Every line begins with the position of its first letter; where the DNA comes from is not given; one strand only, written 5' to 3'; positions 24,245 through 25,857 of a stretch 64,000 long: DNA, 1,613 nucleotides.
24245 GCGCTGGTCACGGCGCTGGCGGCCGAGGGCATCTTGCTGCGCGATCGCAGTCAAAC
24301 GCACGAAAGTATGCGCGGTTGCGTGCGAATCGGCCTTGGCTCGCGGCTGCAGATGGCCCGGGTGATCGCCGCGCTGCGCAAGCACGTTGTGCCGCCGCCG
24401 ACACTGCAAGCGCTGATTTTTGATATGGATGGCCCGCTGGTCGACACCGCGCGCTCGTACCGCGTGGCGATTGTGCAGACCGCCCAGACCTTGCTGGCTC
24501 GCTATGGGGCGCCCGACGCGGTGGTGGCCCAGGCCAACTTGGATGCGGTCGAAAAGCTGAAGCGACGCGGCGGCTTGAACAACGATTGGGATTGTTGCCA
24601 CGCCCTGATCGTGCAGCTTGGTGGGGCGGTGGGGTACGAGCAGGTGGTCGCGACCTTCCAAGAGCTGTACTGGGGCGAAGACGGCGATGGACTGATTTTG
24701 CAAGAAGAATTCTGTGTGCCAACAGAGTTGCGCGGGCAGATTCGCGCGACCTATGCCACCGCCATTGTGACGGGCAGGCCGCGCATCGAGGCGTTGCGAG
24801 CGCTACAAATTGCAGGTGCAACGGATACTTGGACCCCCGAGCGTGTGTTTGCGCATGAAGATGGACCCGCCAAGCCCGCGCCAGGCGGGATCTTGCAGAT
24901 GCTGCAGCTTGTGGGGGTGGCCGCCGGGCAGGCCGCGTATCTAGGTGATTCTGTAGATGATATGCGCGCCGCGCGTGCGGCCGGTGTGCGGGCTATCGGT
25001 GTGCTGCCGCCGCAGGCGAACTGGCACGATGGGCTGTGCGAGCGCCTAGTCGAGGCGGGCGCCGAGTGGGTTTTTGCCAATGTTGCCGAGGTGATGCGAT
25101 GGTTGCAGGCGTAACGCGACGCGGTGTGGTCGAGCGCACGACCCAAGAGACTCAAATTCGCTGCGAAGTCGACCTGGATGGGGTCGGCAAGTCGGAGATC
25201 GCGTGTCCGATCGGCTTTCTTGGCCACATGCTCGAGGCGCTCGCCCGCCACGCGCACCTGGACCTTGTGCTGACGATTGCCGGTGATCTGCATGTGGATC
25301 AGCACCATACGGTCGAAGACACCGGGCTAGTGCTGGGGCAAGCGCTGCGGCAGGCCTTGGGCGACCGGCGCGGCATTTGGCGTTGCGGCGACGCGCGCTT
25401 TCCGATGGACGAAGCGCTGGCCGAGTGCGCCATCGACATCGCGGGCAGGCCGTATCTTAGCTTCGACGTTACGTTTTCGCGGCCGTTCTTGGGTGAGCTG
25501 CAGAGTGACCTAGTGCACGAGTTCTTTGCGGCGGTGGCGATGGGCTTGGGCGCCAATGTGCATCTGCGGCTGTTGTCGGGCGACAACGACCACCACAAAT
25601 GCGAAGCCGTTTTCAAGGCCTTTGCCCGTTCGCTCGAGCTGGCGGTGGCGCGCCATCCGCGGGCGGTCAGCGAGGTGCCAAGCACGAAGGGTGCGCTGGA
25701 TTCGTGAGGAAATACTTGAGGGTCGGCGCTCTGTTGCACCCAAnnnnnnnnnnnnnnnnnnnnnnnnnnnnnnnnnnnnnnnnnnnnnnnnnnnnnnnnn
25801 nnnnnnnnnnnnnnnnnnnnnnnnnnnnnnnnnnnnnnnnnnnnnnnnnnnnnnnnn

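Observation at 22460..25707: hisG - hisC::HAD - hisB cluster: histidinol-phosphatase domain apparently fused to the aminotransferase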

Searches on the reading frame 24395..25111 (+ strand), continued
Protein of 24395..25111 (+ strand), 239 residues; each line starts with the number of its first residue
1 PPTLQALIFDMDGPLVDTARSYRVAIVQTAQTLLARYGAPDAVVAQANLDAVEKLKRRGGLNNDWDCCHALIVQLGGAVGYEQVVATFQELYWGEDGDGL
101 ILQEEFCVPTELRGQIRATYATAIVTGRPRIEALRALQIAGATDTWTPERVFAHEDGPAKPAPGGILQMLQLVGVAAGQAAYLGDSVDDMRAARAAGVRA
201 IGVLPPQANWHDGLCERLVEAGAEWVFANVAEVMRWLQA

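Call 60: search_protein_families(library=pfam, proteins=[P0353, P0401, P0405, P0444, P0445, P0359, P0366, P0449], max_evalue=0.00001)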
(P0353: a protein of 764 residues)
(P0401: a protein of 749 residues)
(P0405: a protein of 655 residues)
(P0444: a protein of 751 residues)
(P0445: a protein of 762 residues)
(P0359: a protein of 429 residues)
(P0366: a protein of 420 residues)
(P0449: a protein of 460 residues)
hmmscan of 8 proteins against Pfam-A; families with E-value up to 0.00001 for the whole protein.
P0353 (764 aa): 5 families
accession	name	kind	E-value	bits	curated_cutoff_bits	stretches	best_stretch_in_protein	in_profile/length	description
PF00155.27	Aminotran_1_2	-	1.7e-61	208.9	19.7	1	218-537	3-360/361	Aminotransferase class I and II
PF13419.12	HAD_2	-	7.8e-24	85.2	23.8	1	548-728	2-176/178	Haloacid dehalogenase-like hydrolase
PF00702.32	Hydrolase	-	1.5e-22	81.4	26.4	1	545-723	2-190/191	haloacid dehalogenase-like hydrolase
PF01634.23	HisG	-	2.9e-21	76.5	25.5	1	41-203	4-150/158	ATP phosphoribosyltransferase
PF00266.25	Aminotran_5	-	7.1e-09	35.5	21.5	1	240-377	33-177/371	Aminotransferase class-V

P0401 (749 aa): 4 families
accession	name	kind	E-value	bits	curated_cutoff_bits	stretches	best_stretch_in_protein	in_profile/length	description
PF00155.27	Aminotran_1_2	-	1.4e-50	172.9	19.7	1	56-353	3-331/361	Aminotransferase class I and II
PF00702.32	Hydrolase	-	1.2e-17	65.3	26.4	1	486-668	2-191/191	haloacid dehalogenase-like hydrolase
PF13419.12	HAD_2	-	4.6e-17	63.1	23.8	1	488-669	1-173/178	Haloacid dehalogenase-like hydrolase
PF04864.19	Alliinase_C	-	7.5e-06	25.5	22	0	111-267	69-215/363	Allinase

P0405 (655 aa): 4 families
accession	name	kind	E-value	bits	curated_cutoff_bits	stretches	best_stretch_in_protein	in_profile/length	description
PF00155.27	Aminotran_1_2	-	1.5e-56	192.6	19.7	1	29-355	4-359/361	Aminotransferase class I and II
PF00702.32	Hydrolase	-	1.8e-17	64.8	26.4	1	426-605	3-190/191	haloacid dehalogenase-like hydrolase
PF13419.12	HAD_2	-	4.4e-15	56.7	23.8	1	428-611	2-177/178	Haloacid dehalogenase-like hydrolase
PF00266.25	Aminotran_5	-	4.2e-06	26.4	21.5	1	61-195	44-177/371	Aminotransferase class-V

P0444 (751 aa): 4 families
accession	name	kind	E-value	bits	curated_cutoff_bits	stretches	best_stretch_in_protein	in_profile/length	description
PF00475.24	IGPD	-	4.9e-57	192.5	27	1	587-730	1-144/144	Imidazoleglycerol-phosphate dehydratase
PF00155.27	Aminotran_1_2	-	5e-52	177.7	19.7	1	13-327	4-361/361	Aminotransferase class I and II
PF13419.12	HAD_2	-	9.9e-23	81.6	23.8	1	337-520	1-177/178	Haloacid dehalogenase-like hydrolase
PF00702.32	Hydrolase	-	1.4e-20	75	26.4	1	335-515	2-191/191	haloacid dehalogenase-like hydrolase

P0445 (762 aa): 5 families
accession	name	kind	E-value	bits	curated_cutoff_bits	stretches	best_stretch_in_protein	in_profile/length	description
PF00475.24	IGPD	-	1.8e-57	193.9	27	1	599-741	1-144/144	Imidazoleglycerol-phosphate dehydratase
PF00155.27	Aminotran_1_2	-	3e-54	185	19.7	1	17-339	2-361/361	Aminotransferase class I and II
PF13419.12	HAD_2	-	2.7e-24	86.7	23.8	1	349-528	1-177/178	Haloacid dehalogenase-like hydrolase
PF00702.32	Hydrolase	-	3.1e-20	73.8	26.4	1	347-522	2-190/191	haloacid dehalogenase-like hydrolase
PF00266.25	Aminotran_5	-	7.5e-10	38.7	21.5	1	60-178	53-177/371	Aminotransferase class-V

P0359 (429 aa): 3 families
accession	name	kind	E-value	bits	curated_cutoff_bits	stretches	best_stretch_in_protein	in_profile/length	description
PF00155.27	Aminotran_1_2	-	1.9e-29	103.4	19.7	1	1-202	149-361/361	Aminotransferase class I and II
PF13419.12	HAD_2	-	5.6e-24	85.7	23.8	1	217-393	1-174/178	Haloacid dehalogenase-like hydrolase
PF00702.32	Hydrolase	-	4.2e-22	79.9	26.4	1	215-391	2-191/191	haloacid dehalogenase-like hydrolase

P0366 (420 aa): 3 families
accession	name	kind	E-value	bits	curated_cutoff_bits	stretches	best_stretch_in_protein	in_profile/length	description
PF00155.27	Aminotran_1_2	-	4.2e-37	128.6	19.7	1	13-222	131-361/361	Aminotransferase class I and II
PF13419.12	HAD_2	-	1.1e-18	68.4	23.8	1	231-410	1-173/178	Haloacid dehalogenase-like hydrolase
PF00702.32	Hydrolase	-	7.6e-15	56.2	26.4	1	229-408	2-190/191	haloacid dehalogenase-like hydrolase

P0449 (460 aa): 3 families
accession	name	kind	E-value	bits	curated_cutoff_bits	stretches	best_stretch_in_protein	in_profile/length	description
PF00155.27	Aminotran_1_2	-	1.7e-38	133.2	19.7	1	15-227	132-361/361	Aminotransferase class I and II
PF13419.12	HAD_2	-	1.3e-18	68.2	23.8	1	236-424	1-177/178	Haloacid dehalogenase-like hydrolase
PF00702.32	Hydrolase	-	3.2e-15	57.5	26.4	1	235-418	3-190/191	haloacid dehalogenase-like hydrolase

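Call 63: search_protein_families(library=ncbifam, proteins=[window:24395-25111:+, P0131, P0445], max_evalue=0.001)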
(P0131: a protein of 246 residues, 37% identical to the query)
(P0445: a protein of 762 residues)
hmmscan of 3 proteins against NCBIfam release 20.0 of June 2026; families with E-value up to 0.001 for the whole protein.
window:24395-25111:+ (239 aa): 24 families
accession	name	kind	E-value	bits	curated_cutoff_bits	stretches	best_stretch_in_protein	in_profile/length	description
TIGR01548.1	HAD-SF-IA-hyp1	hypoth_equivalog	6.6e-34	117.2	140.2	1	5-196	1-197/197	TIGR01548 family HAD-type hydrolase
TIGR01449.2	PGP_bact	equivalog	6.9e-11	42.1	180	1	8-203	2-184/213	phosphoglycolate phosphatase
TIGR01656.1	Histidinol-ppas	subfamily_domain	8.8e-11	41.9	84.15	1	5-202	1-144/149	histidinol-phosphate phosphatase domain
NF009695.0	PRK13222.1-2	equivalog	1.3e-10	41.2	225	1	4-237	6-222/226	phosphoglycolate phosphatase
TIGR02009.1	PGMB-YQAB-SF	subfamily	9.5e-10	39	153.35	1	5-37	2-34/186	beta-phosphoglucomutase family hydrolase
TIGR01454.1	AHBA_synth_RP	hypoth_equivalog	2.1e-09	37.3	246.65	1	111-237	82-203/205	AHBA synthesis associated protein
TIGR02253.1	CTE7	subfamily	1.4e-08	34.8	169.75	1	5-201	3-192/221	TIGR02253 family HAD-type hydrolase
NF009698.0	PRK13223.1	equivalog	2.9e-08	33.2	466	1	159-203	156-200/272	phosphoglycolate phosphatase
NF009697.0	PRK13222.1-4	equivalog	3.2e-08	33.2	327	1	151-203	140-193/232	phosphoglycolate phosphatase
NF009700.0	PRK13226.1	equivalog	1.5e-07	31.3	342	1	159-204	150-195/229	phosphoglycolate phosphatase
TIGR01509.1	HAD-SF-IA-v3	subfamily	5.3e-07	29.9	29.4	1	153-203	105-154/154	HAD-IA family hydrolase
NF009694.0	PRK13222.1-1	equivalog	6.3e-07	28.9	415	1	159-203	166-210/252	phosphoglycolate phosphatase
NF008087.0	PRK10826.1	equivalog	7.6e-07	29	191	0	159-209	147-196/222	hexitol phosphatase HxpB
NF009804.0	PRK13288.1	equivalog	7.7e-07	28.8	218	1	110-203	89-181/215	pyrophosphatase PpaX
NF008000.0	PRK10725.1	equivalog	3.7e-06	27.2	215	0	5-39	6-36/188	fructose-1-phosphate/6-phosphogluconate phosphatase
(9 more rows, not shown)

P0131 (246 aa): 29 families (the best 25 are shown)
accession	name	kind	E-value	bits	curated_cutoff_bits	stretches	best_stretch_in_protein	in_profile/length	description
TIGR01548.1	HAD-SF-IA-hyp1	hypoth_equivalog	1.7e-45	155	140.2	1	13-194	2-197/197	TIGR01548 family HAD-type hydrolase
NF009695.0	PRK13222.1-2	equivalog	8e-22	77.8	225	1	9-234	4-222/226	phosphoglycolate phosphatase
NF009804.0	PRK13288.1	equivalog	3e-20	72.6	218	1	112-200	91-180/215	pyrophosphatase PpaX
TIGR01449.2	PGP_bact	equivalog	4.1e-20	72.2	180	1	14-199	1-182/213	phosphoglycolate phosphatase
TIGR02253.1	CTE7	subfamily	4.8e-20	72.3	169.75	1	13-199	4-192/221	TIGR02253 family HAD-type hydrolase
TIGR01549.1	HAD-SF-IA-v1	subfamily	1.9e-16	60.8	23.3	1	100-195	57-149/149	HAD-IA family hydrolase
NF009697.0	PRK13222.1-4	equivalog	3.3e-15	56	327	1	9-200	5-192/232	phosphoglycolate phosphatase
TIGR01656.1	Histidinol-ppas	subfamily_domain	6.1e-12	45.7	84.15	1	13-200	2-144/149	histidinol-phosphate phosphatase domain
TIGR02009.1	PGMB-YQAB-SF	subfamily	8.1e-12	45.7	153.35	1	12-199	2-184/186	beta-phosphoglucomutase family hydrolase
TIGR01454.1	AHBA_synth_RP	hypoth_equivalog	2.4e-11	43.6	246.65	1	114-210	86-183/205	AHBA synthesis associated protein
NF009694.0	PRK13222.1-1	equivalog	1.6e-10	40.7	415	1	112-200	120-209/252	phosphoglycolate phosphatase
TIGR02254.1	YjjG_YfnB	equivalog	3.4e-10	39.8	159.9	1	13-197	3-192/223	YjjG family noncanonical pyrimidine nucleotidase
TIGR02252.1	DREG-2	subfamily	4.8e-09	36.3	155.2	1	45-198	48-201/203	HAD hydrolase, REG-2-like, family IA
NF008087.0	PRK10826.1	equivalog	6.7e-09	35.7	191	1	117-208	107-197/222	hexitol phosphatase HxpB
NF009696.0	PRK13222.1-3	equivalog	6.8e-09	35.7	359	1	12-198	4-183/223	N-acetylmuramic acid 6-phosphate phosphatase MupP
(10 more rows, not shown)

P0445 (762 aa): 114 families (the best 25 are shown)
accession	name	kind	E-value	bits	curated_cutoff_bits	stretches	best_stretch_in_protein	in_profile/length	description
TIGR01141.1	hisC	equivalog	1.3e-84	284.1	276.55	1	8-341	10-348/349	histidinol-phosphate transaminase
NF002111.0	PRK00951.2-1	equivalog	1.4e-71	240.1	231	1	569-762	3-194/194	imidazoleglycerol-phosphate dehydratase HisB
NF002106.0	PRK00951.1-1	equivalog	1.2e-69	233.9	283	1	569-761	3-196/197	imidazoleglycerol-phosphate dehydratase HisB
NF002109.0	PRK00951.1-5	equivalog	3.6e-69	232.5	278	1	570-761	3-195/196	imidazoleglycerol-phosphate dehydratase HisB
NF003937.0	PRK05446.1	equivalog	3.9e-69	233.3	443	1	500-761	119-354/355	bifunctional histidinol-phosphatase/imidazoleglycerol-phosphate dehydratase HisB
NF002116.0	PRK00951.2-6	equivalog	1.9e-67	227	269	1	569-762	3-197/197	imidazoleglycerol-phosphate dehydratase HisB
NF002108.0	PRK00951.1-3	equivalog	4.7e-66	222.4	328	1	568-761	8-202/205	imidazoleglycerol-phosphate dehydratase HisB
NF002112.0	PRK00951.2-2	equivalog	1.5e-64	217.3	315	1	570-761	2-193/194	imidazoleglycerol-phosphate dehydratase HisB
NF002878.0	PRK03321.1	subfamily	8e-64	215.6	374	1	8-344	15-350/352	histidinol-phosphate transaminase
NF002115.0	PRK00951.2-5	equivalog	2.3e-63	213.5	289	1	569-761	2-194/195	imidazoleglycerol-phosphate dehydratase HisB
NF002114.0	PRK00951.2-4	equivalog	6.8e-62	208.5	189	1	573-761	3-189/190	imidazoleglycerol-phosphate dehydratase HisB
NF003496.0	PRK05166.1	equivalog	6.9e-61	206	540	1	16-343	36-370/373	histidinol-phosphate transaminase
NF002107.0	PRK00951.1-2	equivalog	7.1e-61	205.3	267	1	571-761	3-193/194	imidazoleglycerol-phosphate dehydratase HisB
NF002113.0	PRK00951.2-3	equivalog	9.3e-61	205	288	1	571-762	3-190/190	imidazoleglycerol-phosphate dehydratase HisB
NF002110.2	PRK00951.1-6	equivalog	3.7e-58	196.6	266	1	570-761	1-198/199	imidazoleglycerol-phosphate dehydratase HisB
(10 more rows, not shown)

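Call 64: list_cluster_members(proteins=[P0444, P0445, P0353, P0001, P0102])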
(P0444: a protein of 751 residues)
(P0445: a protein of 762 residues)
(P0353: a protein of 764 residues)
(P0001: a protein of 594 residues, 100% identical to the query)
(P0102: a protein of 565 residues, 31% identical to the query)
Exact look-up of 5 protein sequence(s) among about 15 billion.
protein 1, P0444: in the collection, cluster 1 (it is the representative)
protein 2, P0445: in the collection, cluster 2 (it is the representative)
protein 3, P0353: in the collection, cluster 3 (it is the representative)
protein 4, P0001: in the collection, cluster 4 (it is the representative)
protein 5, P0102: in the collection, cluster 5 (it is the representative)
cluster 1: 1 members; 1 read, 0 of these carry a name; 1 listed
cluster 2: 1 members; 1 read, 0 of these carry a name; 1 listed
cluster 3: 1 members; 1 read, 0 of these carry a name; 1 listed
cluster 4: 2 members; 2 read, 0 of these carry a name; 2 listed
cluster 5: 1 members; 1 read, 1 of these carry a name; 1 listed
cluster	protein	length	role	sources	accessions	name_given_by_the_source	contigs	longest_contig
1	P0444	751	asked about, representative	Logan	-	-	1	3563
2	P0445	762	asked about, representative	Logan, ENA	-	-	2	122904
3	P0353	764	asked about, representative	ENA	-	-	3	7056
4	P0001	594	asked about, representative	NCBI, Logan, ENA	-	-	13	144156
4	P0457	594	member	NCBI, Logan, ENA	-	-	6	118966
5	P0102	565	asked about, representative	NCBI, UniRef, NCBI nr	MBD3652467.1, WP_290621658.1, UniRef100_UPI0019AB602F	aminotransferase class I/II-fold pyridoxal phosphate-dependent enzyme [Kangiella sp.] | aminotransferase class I/II-fold pyridoxal phosphate-dependent enzyme n=1 Tax=Kangiella ...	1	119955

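Call 65: find_encoding_contigs(protein=P0445, flank=6000, max_places=2)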
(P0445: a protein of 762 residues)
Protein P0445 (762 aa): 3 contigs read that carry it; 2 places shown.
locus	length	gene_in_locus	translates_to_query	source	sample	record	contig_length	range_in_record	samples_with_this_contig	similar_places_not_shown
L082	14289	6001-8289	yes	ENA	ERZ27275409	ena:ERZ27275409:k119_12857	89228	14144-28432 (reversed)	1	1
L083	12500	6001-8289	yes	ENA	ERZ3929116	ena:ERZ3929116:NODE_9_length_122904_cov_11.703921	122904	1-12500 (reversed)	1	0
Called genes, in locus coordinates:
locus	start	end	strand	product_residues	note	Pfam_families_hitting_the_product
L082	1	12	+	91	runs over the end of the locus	-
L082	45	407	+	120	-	-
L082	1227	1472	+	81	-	-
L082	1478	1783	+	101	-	PF02001:DUF134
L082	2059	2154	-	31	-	-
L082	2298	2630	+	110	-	PF01502:PRA-CH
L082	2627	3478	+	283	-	PF01634:HisG, PF08029:HisG_C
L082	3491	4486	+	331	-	PF13793:Pribosyltran_N, PF00156:Pribosyltran, PF14572:Pribosyl_synth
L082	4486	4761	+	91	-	PF01503:PRA-PH, PF03819:MazG (weak)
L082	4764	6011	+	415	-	PF00815:Histidinol_dh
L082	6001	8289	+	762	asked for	PF00155:Aminotran_1_2, PF00266:Aminotran_5, PF00702:Hydrolase, PF13419:HAD_2, PF00475:IGPD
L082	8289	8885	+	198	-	PF00117:GATase, PF01174:SNO (weak), PF07685:GATase_3 (weak)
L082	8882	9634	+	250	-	PF00977:His_biosynth, PF01207:Dus (faint), PF02581:TMP-TENI (faint), PF03060:NMO (faint), PF01180:DHO_dh (faint)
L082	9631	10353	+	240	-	PF00977:His_biosynth, PF01884:PcrB (faint)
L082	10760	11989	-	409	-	PF01266:DAO (faint), PF03486:HI0933_like, PF07992:Pyr_redox_2 (faint), PF22780:HI0933_like_1st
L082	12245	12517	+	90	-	PF02604:PhdYeFM_antitox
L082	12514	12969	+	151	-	PF01850:PIN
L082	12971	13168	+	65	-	-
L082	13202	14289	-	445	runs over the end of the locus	-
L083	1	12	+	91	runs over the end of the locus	-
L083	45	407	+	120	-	-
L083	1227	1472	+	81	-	-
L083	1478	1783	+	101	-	PF02001:DUF134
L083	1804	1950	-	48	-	-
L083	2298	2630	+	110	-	PF01502:PRA-CH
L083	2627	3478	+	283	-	PF01634:HisG, PF08029:HisG_C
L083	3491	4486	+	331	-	PF13793:Pribosyltran_N, PF00156:Pribosyltran, PF14572:Pribosyl_synth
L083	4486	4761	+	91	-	PF01503:PRA-PH, PF03819:MazG (weak)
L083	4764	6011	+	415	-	PF00815:Histidinol_dh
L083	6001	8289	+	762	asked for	PF00155:Aminotran_1_2, PF00266:Aminotran_5, PF00702:Hydrolase, PF13419:HAD_2, PF00475:IGPD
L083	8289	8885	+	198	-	PF00117:GATase, PF01174:SNO (weak), PF07685:GATase_3 (weak)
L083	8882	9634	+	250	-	PF00977:His_biosynth, PF01207:Dus (faint), PF02581:TMP-TENI (faint), PF03060:NMO (faint), PF01180:DHO_dh (faint)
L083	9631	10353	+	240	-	PF00977:His_biosynth, PF01884:PcrB (faint)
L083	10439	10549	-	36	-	-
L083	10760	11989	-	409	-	PF01266:DAO (faint), PF03486:HI0933_like, PF07992:Pyr_redox_2 (faint), PF22780:HI0933_like_1st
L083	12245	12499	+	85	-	?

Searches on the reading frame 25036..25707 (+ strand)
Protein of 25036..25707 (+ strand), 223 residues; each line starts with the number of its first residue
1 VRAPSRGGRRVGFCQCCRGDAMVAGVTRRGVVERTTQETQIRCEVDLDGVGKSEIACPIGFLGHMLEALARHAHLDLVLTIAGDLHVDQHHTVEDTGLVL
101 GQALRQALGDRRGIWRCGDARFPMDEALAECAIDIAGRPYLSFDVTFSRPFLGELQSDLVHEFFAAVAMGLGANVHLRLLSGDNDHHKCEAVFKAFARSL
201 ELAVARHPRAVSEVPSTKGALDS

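Call 3: search_protein_families(library=pfam, proteins=[window:25036-25707:+], max_evalue=0.01)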
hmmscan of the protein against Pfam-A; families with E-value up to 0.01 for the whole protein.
window:25036-25707:+ (223 aa): 1 family
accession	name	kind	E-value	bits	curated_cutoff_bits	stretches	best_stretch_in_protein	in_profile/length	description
PF00475.24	IGPD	-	1.5e-59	200.7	27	1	58-200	2-144/144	Imidazoleglycerol-phosphate dehydratase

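Call 4: search_protein_families(library=ncbifam, proteins=[window:25036-25707:+], max_evalue=0.01)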
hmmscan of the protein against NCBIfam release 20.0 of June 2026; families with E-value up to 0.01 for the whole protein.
window:25036-25707:+ (223 aa): 13 families
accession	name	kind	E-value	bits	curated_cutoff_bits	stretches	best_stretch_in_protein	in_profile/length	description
NF002109.0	PRK00951.1-5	equivalog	1.5e-76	256.6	278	1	27-221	2-196/196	imidazoleglycerol-phosphate dehydratase HisB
NF002111.0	PRK00951.2-1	equivalog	9.9e-76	253.6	231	1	27-221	3-194/194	imidazoleglycerol-phosphate dehydratase HisB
NF002116.0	PRK00951.2-6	equivalog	2.3e-70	236.6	269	1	27-221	3-197/197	imidazoleglycerol-phosphate dehydratase HisB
NF003937.0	PRK05446.1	equivalog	1.4e-67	228.2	443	1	27-221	166-355/355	bifunctional histidinol-phosphatase/imidazoleglycerol-phosphate dehydratase HisB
NF002106.0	PRK00951.1-1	equivalog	4.8e-67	225.4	283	1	27-221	3-197/197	imidazoleglycerol-phosphate dehydratase HisB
NF002115.0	PRK00951.2-5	equivalog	1.4e-66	223.9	289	1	27-221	2-195/195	imidazoleglycerol-phosphate dehydratase HisB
NF002107.0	PRK00951.1-2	equivalog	8.8e-66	221.3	267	1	32-221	6-194/194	imidazoleglycerol-phosphate dehydratase HisB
NF002108.0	PRK00951.1-3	equivalog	6.4e-65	218.7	328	1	26-222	8-204/205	imidazoleglycerol-phosphate dehydratase HisB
NF002114.0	PRK00951.2-4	equivalog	2.3e-63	213.3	189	1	32-221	4-190/190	imidazoleglycerol-phosphate dehydratase HisB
NF002112.0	PRK00951.2-2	equivalog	1.8e-61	207.3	315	1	29-221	3-194/194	imidazoleglycerol-phosphate dehydratase HisB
NF002110.2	PRK00951.1-6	equivalog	3.9e-61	206.3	266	1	28-221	1-199/199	imidazoleglycerol-phosphate dehydratase HisB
NF002113.0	PRK00951.2-3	equivalog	5.7e-48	163.3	288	1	32-220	6-189/190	imidazoleglycerol-phosphate dehydratase HisB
NF010121.0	PRK13598.1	equivalog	1.9e-41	141.9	295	1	28-221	3-193/193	imidazoleglycerol-phosphate dehydratase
